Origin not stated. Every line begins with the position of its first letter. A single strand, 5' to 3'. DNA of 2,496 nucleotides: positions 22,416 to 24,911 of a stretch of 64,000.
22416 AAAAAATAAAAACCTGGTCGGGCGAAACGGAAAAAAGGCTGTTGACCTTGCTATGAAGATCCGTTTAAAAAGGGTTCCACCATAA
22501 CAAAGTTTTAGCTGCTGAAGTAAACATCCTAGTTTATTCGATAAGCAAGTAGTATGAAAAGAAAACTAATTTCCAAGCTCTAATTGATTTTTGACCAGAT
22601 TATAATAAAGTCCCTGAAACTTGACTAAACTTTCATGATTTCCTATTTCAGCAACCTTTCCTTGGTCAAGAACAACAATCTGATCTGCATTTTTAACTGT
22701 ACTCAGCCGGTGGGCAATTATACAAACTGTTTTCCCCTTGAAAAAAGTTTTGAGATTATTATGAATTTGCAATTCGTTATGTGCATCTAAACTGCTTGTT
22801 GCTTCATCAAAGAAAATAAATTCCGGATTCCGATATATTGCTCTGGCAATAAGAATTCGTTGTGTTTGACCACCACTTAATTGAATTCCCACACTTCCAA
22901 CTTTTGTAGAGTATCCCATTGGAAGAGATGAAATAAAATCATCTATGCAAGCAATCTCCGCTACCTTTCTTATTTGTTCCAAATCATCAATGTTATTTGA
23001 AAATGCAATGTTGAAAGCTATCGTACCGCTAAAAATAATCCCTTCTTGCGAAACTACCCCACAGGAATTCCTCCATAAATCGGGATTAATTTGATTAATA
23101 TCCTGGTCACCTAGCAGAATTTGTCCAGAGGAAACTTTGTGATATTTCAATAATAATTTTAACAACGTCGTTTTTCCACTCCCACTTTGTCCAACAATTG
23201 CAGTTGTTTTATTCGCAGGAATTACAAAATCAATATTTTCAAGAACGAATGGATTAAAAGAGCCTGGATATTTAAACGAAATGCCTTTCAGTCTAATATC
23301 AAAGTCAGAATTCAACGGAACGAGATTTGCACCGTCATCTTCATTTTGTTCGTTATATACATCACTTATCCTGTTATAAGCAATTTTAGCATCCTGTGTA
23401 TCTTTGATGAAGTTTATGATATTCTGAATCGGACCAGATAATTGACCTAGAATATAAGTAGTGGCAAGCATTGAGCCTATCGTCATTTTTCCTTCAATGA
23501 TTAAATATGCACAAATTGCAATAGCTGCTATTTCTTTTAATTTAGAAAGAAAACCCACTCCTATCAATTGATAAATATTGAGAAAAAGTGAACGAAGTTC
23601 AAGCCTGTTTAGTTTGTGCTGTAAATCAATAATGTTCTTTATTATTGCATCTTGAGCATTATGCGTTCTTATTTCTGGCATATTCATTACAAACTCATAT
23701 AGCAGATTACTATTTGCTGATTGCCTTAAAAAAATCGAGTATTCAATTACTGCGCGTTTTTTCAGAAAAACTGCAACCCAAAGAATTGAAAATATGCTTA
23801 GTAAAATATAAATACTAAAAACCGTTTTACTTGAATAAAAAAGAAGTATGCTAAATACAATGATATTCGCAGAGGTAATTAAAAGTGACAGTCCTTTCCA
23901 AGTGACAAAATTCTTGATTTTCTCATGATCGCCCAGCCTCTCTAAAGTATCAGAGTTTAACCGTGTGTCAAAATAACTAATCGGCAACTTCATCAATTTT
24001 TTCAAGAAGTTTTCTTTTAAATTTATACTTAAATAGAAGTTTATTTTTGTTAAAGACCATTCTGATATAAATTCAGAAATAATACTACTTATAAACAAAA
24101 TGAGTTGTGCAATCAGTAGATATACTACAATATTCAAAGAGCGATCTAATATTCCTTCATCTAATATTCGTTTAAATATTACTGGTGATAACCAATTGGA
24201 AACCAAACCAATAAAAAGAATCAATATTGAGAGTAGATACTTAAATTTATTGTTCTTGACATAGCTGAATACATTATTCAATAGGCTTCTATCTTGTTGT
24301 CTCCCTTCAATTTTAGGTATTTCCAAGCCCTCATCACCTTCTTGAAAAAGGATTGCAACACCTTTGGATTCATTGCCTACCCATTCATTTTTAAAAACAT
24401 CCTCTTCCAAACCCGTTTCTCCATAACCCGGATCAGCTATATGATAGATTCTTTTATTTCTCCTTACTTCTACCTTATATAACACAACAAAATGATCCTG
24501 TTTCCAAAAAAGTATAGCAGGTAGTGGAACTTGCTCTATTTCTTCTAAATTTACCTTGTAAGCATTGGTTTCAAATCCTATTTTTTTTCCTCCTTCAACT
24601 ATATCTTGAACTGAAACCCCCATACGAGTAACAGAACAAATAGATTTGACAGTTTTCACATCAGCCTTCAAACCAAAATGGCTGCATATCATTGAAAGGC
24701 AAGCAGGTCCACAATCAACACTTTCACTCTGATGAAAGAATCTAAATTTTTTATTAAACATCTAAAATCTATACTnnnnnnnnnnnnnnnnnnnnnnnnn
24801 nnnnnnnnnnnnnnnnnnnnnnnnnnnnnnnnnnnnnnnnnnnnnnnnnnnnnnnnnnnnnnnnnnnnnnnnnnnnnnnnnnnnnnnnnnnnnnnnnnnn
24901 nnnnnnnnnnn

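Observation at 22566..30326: Compact radical-SAM/SPASM RiPP cluster: four precursors, maturase, outer-membrane barrel, C39-ABC exporter and a divergent XRE regulator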

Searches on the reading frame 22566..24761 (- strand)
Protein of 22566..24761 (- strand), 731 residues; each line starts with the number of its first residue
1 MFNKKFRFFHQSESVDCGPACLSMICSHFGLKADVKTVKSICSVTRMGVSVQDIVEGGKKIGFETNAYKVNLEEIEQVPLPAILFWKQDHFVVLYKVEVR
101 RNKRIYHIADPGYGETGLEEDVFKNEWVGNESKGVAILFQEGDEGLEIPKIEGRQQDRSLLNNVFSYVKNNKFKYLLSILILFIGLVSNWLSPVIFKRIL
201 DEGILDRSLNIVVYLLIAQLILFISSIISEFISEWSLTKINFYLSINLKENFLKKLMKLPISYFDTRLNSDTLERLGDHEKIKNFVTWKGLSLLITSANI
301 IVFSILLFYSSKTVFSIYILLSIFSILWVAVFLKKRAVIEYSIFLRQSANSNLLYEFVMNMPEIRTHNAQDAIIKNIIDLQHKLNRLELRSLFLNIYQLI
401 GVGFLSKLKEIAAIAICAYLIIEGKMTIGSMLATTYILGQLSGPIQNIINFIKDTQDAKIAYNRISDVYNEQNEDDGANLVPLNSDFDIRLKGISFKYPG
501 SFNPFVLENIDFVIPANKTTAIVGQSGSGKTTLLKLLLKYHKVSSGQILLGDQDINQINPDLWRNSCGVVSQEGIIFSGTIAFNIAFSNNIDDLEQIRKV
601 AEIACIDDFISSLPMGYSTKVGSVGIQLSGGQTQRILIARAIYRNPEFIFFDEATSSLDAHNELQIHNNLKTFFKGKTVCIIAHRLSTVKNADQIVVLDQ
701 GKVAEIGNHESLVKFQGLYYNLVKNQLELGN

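Call 3: search_protein_families(library=ncbifam, proteins=[window:22566-24761:-], max_evalue=0.01)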
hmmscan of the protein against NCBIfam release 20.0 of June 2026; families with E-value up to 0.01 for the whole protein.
window:22566-24761:- (731 aa): 190 families (the best 25 are shown)
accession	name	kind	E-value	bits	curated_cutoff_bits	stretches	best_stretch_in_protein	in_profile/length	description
TIGR03796.1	NHLM_micro_ABC1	equivalog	2.5e-121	406.1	853.3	1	11-724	7-710/710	NHLP family bacteriocin export ABC transporter peptidase/permease/ATPase subunit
TIGR01846.1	type_I_sec_HlyB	subfamily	2.9e-116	389.4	725.55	1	20-727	3-693/694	type I secretion system permease/ATPase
TIGR01193.1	bacteriocin_ABC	subfamily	2.2e-98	330.6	523.85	1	12-724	2-707/708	peptide cleavage/export ABC transporter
TIGR02203.1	MsbA_lipidA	equivalog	3e-97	326.5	602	1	163-726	4-569/572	lipid A export permease/ATP-binding protein MsbA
TIGR03375.1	type_I_sec_LssB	subfamily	1.6e-92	311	693.1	1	20-714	5-690/696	type I secretion system permease/ATPase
TIGR03797.1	NHLM_micro_ABC2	equivalog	1.8e-88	297.8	709.4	1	172-727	134-686/686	NHLP bacteriocin export ABC transporter permease/ATPase subunit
TIGR02204.1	MsbA_rel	hypoth_equivalog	4.6e-88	296.3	780.4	1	158-726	3-575/576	ABC transporter, permease/ATP-binding protein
TIGR00958.1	3a01208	subfamily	8.7e-81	272.2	874.6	1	152-723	140-711/711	antigen peptide transporter 2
NF008381.0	PRK11176.1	equivalog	5.9e-78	262.7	867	1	163-727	15-580/582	lipid A ABC transporter ATP-binding protein/permease MsbA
NF045513.1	HepA_fam_ABC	equivalog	1.6e-76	258.1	725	1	217-726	97-609/610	heterocyst formation ABC transporter subunit HepA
NF052233.1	CphA_assoc_ABC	equivalog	4.1e-72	243.6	880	1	167-728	178-745/766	cyanophycin metabolism-associated ABC transporter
TIGR01842.1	type_I_sec_PrtD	subfamily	4.9e-72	243.2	510.15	1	191-713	24-541/544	type I secretion system permease/ATPase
NF045998.1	cleave_ABC_plasm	equivalog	3.7e-70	237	500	1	11-694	2-670/673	Mbov_0121 family peptidase domain-containing ABC transporter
NF008055.0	PRK10789.1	equivalog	1.2e-69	235.4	845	1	165-726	8-571/590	SmdA family multidrug ABC transporter permease/ATP-binding protein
NF010178.0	PRK13657.1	equivalog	9e-67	225.8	733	1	166-726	12-570/588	glucan ABC transporter ATP-binding protein/ permease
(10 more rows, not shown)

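Call 4: search_protein_families(library=pfam, proteins=[window:22566-24761:-], max_evalue=0.01)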
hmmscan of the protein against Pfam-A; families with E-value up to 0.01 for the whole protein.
window:22566-24761:- (731 aa): 12 families
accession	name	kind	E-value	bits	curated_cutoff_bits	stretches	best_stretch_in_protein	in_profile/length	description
PF03412.21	Peptidase_C39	-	9.5e-30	103.6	22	1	6-129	2-123/133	Peptidase C39 family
PF00005.33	ABC_tran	-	9.7e-27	94.7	25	1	507-656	1-137/137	ABC transporter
PF00664.28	ABC_membrane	-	6.8e-24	85.4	28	1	176-444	2-273/274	ABC transporter transmembrane region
PF02463.25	SMC_N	-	1.1e-07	31.9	40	1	627-698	136-211/220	RecF/RecN/SMC N terminal domain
PF13476.12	AAA_23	-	0.00035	21.7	27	1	502-536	7-38/201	AAA domain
PF09818.15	ABC_ATPase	-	0.00054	19.5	23.2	0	598-657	130-187/283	P-loop domain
PF13555.12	AAA_29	-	0.0025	18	27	1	515-534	20-39/61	P-loop containing region of AAA domain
PF03193.22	RsgA_GTPase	-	0.0026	18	30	1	516-548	105-137/174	RsgA GTPase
PF13401.12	AAA_22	-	0.003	18.3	27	0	520-541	8-29/130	AAA domain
PF09778.15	Guanylate_cyc_2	-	0.0045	16.8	28.1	1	9-51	4-47/212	Guanylylate cyclase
PF20720.3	nSTAND3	-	0.005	17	27.2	0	517-609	17-74/155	Novel STAND NTPase 3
PF13173.12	AAA_14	-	0.0081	16.6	27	0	517-549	2-33/129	AAA domain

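Call 68: search_solved_structures(query=window:22566-24761:-, max_evalue=1e-30, show_alignments=1)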
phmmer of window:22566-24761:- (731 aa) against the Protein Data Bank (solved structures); distinct sequences matched with E-value up to 1e-30: 258 (the best 60 are shown).
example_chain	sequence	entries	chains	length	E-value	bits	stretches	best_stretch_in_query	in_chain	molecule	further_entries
7zka_A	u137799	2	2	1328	1.3e-112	380.4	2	215-726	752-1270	ATP-dependent translocase ABCB1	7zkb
7zk4_A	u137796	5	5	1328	1.4e-112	380.3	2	215-726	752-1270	ATP-dependent translocase ABCB1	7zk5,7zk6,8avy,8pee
9nfi_A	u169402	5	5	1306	1.5e-112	380.2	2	213-726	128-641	Permeability Glycoprotein (P-gp)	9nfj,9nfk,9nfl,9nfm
7zk8_A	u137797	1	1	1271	2.1e-112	379.8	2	215-725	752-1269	ATP-dependent translocase ABCB1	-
4f4c_A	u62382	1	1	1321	3.5e-112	379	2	245-726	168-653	Multidrug resistance protein pgp-1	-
6ujw_A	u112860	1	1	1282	4.2e-112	378.7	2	216-726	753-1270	ATP-dependent translocase ABCB1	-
6ujp_A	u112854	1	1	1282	4.6e-112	378.6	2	215-726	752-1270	ATP-dependent translocase ABCB1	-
6ujr_A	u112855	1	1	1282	4.8e-112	378.5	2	215-726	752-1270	ATP-dependent translocase ABCB1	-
4m1m_A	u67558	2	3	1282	5.7e-112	378.3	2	216-726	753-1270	Multidrug resistance protein 1A | ATP-dependent translocase ABCB1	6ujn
4lsg_A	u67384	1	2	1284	5.7e-112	378.3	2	216-726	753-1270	Multidrug resistance protein 1A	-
3g5u_A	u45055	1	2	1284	5.8e-112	378.3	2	216-726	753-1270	Multidrug resistance protein 1a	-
6ujt_A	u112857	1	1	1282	6e-112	378.2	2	216-726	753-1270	ATP-dependent translocase ABCB1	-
6ujs_A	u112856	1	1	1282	6.5e-112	378.1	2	219-726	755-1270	ATP-dependent translocase ABCB1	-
6q81_A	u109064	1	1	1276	1.4e-111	377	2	216-726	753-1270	P-glycoprotein (ABCB1)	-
4m2s_A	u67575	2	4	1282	1.4e-111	377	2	216-726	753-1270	Multidrug resistance protein 1A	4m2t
4ry2_A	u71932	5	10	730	2.4e-89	303.5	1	1-724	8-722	ABC-type bacteriocin transporter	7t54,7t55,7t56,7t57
8hf4_A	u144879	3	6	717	3.7e-76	259.9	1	7-724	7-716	Transport/processing ATP-binding protein ComA | Competence factor transporting ATP-binding protein/permease ComA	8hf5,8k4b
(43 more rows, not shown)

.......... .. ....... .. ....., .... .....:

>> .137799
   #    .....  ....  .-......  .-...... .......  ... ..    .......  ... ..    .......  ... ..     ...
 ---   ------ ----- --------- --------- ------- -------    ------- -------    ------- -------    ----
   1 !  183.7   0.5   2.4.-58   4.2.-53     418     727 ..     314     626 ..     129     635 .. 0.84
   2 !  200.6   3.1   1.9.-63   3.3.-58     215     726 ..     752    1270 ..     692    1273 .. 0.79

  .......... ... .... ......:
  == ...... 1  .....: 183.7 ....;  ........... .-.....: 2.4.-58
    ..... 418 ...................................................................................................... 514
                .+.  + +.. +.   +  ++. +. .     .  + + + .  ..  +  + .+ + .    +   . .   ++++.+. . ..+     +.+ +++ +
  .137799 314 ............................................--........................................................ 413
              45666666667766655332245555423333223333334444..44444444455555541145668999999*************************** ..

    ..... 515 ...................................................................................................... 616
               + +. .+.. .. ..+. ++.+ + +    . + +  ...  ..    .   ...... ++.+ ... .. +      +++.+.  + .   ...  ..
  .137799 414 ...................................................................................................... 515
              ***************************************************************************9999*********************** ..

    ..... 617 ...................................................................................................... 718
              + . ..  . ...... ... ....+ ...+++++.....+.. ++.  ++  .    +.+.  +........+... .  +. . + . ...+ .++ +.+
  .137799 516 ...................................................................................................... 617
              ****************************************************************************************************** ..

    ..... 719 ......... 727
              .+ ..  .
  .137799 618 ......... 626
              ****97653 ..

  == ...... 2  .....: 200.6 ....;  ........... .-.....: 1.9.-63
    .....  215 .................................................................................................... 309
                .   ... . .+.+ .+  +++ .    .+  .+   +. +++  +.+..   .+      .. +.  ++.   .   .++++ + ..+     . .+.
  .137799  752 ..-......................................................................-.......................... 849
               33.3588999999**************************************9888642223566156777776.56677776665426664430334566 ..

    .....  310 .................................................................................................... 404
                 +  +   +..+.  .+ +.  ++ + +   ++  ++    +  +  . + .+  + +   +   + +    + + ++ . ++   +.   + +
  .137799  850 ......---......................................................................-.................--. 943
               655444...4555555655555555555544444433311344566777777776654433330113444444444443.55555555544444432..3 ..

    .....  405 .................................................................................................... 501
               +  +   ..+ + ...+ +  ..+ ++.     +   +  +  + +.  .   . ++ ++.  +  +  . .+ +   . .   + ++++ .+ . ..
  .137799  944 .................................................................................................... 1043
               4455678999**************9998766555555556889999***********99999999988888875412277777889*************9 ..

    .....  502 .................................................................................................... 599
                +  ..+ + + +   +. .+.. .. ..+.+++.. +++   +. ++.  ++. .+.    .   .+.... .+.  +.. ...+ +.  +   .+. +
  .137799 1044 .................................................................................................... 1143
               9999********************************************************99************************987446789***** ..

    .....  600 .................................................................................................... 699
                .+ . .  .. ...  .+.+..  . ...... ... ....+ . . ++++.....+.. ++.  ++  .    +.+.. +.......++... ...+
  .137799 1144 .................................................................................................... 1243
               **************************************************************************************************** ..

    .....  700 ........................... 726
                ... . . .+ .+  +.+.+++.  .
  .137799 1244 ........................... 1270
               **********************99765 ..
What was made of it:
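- On Peptidase-containing ABC transporters (PCAT): PCAT1 full length, E 2e-89 (call 68).
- Closest known: PCAT exporters. Same: Full-length homology to PCAT1 (E 2e-89; call 68).
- PCAT: full-length match to PCAT1 (call 68).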
